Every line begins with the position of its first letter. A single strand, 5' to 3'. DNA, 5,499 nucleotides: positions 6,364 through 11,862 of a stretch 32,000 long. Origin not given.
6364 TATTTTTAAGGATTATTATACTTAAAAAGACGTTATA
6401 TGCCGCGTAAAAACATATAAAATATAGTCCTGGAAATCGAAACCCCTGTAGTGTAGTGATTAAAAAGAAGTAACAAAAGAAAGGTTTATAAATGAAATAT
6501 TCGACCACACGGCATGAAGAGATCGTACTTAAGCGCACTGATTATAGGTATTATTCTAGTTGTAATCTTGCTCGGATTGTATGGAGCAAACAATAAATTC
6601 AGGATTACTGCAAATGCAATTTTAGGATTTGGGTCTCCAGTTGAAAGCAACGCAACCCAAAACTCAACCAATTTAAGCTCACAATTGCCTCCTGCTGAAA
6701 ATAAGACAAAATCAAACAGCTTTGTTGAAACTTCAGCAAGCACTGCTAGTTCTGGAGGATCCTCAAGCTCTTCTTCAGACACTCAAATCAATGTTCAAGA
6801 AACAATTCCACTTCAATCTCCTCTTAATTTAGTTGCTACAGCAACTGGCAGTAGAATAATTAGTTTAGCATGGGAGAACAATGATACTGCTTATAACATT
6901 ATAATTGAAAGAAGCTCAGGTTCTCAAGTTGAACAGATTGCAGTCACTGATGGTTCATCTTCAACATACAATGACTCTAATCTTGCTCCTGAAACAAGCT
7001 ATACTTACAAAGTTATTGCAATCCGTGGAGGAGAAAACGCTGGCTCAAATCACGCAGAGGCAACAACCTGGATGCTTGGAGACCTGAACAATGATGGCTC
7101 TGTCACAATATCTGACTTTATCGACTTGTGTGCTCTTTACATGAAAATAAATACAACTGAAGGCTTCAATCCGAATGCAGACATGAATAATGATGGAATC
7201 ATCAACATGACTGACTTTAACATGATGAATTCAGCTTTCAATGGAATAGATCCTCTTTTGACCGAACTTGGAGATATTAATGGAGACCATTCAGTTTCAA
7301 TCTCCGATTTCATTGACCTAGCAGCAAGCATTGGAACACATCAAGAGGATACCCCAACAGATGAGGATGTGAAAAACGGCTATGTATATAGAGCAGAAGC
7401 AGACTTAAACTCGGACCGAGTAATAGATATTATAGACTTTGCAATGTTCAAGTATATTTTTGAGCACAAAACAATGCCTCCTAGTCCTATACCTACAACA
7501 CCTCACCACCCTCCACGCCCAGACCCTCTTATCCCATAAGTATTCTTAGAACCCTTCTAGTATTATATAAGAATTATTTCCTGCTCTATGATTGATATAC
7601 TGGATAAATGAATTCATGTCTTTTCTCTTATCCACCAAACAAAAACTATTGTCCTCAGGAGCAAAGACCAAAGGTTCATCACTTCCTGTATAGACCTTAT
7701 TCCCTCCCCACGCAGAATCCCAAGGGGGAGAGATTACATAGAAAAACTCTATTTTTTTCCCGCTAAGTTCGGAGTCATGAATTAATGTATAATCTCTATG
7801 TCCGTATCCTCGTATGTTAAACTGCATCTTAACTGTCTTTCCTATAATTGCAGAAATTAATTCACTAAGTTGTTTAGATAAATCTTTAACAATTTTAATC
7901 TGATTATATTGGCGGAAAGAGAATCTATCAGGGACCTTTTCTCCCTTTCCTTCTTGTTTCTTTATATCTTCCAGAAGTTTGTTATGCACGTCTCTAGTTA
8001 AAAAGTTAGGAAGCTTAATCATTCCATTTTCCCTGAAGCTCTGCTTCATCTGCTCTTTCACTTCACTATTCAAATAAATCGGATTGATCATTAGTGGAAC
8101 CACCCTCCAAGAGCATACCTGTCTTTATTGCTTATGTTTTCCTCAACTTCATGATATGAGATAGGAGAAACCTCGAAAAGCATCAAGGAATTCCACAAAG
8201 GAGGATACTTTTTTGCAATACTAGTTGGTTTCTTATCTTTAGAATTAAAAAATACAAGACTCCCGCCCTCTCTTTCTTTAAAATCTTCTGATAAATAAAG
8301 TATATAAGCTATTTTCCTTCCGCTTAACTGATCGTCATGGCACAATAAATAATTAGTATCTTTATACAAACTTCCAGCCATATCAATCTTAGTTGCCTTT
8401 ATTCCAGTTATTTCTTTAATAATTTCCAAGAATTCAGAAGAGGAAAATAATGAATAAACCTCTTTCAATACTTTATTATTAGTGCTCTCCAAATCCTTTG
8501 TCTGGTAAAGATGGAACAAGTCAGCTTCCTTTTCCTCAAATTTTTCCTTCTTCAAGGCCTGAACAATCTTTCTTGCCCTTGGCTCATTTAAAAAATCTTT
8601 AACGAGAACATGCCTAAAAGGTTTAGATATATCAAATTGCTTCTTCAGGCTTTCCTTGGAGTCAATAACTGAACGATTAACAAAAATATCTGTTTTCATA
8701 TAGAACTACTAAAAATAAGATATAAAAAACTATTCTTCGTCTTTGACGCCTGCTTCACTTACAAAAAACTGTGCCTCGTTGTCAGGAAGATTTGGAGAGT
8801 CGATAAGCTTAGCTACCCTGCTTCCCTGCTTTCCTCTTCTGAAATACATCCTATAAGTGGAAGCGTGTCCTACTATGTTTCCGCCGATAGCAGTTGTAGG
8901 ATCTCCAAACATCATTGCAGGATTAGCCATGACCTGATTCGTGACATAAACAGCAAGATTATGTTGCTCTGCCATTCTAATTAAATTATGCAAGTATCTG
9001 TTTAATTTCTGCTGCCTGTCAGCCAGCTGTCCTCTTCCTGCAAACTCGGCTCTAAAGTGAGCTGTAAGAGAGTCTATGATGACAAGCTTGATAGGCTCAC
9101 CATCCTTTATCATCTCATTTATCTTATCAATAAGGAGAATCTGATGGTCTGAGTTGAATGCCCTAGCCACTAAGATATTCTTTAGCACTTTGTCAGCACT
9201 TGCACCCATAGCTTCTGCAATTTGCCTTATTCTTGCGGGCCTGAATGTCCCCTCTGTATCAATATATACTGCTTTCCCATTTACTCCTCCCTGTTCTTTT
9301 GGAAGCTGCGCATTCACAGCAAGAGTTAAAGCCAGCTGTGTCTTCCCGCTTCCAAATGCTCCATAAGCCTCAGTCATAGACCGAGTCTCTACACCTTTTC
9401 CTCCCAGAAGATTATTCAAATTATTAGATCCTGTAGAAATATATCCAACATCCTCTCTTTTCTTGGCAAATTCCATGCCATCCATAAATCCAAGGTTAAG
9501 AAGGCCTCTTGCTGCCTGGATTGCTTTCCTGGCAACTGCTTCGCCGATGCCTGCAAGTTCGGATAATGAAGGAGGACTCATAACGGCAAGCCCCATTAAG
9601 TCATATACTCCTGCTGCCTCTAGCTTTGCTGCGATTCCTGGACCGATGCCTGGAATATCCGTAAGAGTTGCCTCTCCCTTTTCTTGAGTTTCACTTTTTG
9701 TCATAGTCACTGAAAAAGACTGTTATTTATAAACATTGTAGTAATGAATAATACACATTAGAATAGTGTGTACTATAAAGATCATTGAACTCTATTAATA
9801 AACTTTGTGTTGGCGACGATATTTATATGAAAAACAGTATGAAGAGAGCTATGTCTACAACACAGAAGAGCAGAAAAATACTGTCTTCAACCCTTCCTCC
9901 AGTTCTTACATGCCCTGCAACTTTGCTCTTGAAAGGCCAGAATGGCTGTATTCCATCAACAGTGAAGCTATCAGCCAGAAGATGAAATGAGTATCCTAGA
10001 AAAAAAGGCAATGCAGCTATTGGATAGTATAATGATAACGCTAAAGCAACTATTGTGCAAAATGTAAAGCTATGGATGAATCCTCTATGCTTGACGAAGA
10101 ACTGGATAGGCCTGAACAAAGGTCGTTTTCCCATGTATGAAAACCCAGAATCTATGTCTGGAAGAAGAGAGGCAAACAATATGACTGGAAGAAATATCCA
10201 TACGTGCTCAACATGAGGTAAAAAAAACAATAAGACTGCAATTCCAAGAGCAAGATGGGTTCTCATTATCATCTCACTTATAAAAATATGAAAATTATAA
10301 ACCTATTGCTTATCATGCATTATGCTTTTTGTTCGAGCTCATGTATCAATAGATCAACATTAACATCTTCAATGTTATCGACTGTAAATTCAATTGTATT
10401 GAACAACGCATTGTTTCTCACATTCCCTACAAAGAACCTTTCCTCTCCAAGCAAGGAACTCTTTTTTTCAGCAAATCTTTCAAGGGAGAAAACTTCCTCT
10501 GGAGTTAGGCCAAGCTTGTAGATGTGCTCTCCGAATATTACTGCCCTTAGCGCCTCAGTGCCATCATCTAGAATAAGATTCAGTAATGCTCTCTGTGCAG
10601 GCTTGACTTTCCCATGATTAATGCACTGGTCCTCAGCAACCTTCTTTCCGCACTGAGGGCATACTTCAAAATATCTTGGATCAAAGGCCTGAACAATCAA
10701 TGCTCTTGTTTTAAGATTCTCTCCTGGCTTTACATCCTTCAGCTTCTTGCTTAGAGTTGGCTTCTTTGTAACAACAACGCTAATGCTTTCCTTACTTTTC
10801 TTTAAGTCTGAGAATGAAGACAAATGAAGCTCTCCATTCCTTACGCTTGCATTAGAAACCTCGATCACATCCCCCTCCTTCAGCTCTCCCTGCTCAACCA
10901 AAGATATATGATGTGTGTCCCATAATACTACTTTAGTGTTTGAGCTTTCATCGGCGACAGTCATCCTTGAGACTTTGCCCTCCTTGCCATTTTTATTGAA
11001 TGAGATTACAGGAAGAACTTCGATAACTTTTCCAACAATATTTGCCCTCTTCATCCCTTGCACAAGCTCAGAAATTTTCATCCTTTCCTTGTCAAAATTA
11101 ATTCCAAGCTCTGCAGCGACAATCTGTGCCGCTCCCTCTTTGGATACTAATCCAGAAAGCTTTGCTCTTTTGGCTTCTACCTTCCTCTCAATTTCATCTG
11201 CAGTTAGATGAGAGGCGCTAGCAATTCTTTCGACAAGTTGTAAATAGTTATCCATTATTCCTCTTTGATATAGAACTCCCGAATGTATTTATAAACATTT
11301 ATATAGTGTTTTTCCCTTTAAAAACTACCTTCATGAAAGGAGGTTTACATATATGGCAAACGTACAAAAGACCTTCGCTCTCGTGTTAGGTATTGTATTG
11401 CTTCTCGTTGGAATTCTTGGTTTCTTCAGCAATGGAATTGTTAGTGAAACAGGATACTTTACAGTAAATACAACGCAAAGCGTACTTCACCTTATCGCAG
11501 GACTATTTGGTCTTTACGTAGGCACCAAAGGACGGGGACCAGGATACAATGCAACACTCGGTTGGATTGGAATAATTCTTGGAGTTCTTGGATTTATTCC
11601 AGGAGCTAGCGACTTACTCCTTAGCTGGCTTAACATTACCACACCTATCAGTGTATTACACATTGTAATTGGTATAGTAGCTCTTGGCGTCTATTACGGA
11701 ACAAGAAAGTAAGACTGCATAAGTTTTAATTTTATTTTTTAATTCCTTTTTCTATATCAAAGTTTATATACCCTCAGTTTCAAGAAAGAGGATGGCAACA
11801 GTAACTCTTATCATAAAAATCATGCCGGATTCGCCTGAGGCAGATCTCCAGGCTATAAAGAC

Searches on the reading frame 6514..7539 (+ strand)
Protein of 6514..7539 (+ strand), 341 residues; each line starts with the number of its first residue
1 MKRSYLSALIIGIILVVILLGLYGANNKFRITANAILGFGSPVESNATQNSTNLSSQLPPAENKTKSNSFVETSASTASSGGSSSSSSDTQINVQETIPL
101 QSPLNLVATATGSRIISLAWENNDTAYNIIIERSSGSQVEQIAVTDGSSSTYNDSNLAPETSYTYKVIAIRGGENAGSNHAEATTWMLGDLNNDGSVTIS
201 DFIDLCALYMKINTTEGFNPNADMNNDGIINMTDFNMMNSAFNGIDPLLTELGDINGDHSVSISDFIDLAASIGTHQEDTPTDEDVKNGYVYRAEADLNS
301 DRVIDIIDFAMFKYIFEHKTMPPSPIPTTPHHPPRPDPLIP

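Call 75: search_protein_families(library=pfam, max_evalue=0.01, proteins=[window:6514-7539:+])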
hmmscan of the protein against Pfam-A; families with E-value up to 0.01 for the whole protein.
window:6514-7539:+ (341 aa): 4 families
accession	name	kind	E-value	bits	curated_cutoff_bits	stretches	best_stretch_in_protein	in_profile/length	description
PF00404.24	Dockerin_1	-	5e-14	52.7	22.9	2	188-242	1-56/57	Dockerin type I domain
PF00036.39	EF-hand_1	-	6.1e-06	25.9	25.4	0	186-207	6-27/29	EF hand domain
PF00041.27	fn3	-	0.00026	21.6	25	1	102-178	2-78/84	Fibronectin type III domain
PF13499.12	EF-hand_7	-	0.0016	19.2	30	0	190-269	12-65/67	EF-hand domain pair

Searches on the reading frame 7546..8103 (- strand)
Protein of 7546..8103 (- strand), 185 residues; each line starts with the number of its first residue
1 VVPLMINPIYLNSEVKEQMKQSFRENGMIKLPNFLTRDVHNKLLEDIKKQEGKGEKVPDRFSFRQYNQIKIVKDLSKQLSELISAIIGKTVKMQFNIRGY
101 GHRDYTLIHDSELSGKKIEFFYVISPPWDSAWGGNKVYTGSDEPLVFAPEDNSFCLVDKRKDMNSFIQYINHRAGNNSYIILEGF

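Call 75: search_protein_families(library=pfam, max_evalue=0.01, proteins=[window:7546-8103:-])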
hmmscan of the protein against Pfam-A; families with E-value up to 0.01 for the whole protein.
window:7546-8103:- (185 aa): 2 families
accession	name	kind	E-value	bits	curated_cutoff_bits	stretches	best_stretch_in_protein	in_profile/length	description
PF10637.15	Ofd1_CTDD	-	3.9e-16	59.7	27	2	6-58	10-63/255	Oxoglutarate and iron-dependent oxygenase degradation C-term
PF13661.12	2OG-FeII_Oxy_4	-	0.0035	18.2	27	1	97-139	3-46/98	2OG-Fe(II) oxygenase superfamily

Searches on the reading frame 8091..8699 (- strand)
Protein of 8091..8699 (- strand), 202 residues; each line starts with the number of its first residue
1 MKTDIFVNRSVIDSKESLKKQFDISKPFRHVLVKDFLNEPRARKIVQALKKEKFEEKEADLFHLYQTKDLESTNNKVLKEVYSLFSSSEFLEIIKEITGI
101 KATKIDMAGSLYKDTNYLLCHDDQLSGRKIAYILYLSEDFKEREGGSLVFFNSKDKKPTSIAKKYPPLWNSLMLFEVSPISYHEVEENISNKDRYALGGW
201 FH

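Call 75: search_protein_families(library=pfam, max_evalue=0.01, proteins=[window:8091-8699:-])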
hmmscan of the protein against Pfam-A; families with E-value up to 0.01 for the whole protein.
window:8091-8699:- (202 aa): 3 families
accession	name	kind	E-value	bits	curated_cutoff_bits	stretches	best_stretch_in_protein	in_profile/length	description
PF13661.12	2OG-FeII_Oxy_4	-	1.8e-29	102.5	27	1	109-202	3-98/98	2OG-Fe(II) oxygenase superfamily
PF13640.12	2OG-FeII_Oxy_3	-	3.3e-16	60.5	27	1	111-202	5-98/98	2OG-Fe(II) oxygenase superfamily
PF10637.15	Ofd1_CTDD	-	0.00019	21.4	27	1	58-157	99-189/255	Oxoglutarate and iron-dependent oxygenase degradation C-term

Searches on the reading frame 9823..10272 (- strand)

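Call 75: search_protein_families(library=pfam, max_evalue=0.01, proteins=[window:9823-10272:-])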
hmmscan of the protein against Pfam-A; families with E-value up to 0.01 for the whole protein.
window:9823-10272:- (149 aa): 2 families
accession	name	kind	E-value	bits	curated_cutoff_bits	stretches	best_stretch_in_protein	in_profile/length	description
PF04307.19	YdjM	-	6.3e-24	84.9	29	1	1-119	1-125/176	YdjM inner membrane protein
PF00882.24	Zn_dep_PLPC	-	0.00069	20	26.8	1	5-125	1-117/167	Zinc dependent phospholipase C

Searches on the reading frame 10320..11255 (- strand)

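Call 75: search_protein_families(library=pfam, max_evalue=0.01, proteins=[window:10320-11255:-])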
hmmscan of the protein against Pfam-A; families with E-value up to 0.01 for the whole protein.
window:10320-11255:- (311 aa): 4 families
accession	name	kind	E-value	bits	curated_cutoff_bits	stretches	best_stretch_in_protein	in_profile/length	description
PF01336.31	tRNA_anti-codon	-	1.1e-06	28.9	27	1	81-138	11-57/75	OB-fold nucleic acid binding domain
PF17244.8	CDC24_OB3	-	6.3e-05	23.3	25.4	1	64-243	2-188/216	Cell division control protein 24, OB domain 3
PF24903.1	OB_MEIOB_N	-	0.00073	19.3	27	1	56-140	3-91/140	MEIOB, N-terminal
PF09999.14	DUF2240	-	0.0087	16.1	22.3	0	5-55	88-138/144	Uncharacterized protein conserved in archaea (DUF2240)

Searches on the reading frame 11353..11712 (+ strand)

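Call 6: search_protein_families(library=pfam, max_evalue=1, proteins=[window:11353-11712:+])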
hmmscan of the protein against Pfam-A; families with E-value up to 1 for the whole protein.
window:11353-11712:+ (119 aa): 3 families
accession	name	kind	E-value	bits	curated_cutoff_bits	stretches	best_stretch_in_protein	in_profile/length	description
PF14325.12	DUF4383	-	5.4e-12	46.5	27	1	6-114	1-123/125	Domain of unknown function (DUF4383)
PF24661.1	DUF7649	-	0.03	14.9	27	1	35-82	20-66/85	Domain of unknown function (DUF7649)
PF06570.16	DUF1129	-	0.034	14.2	29.1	1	10-118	88-199/207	Protein of unknown function (DUF1129)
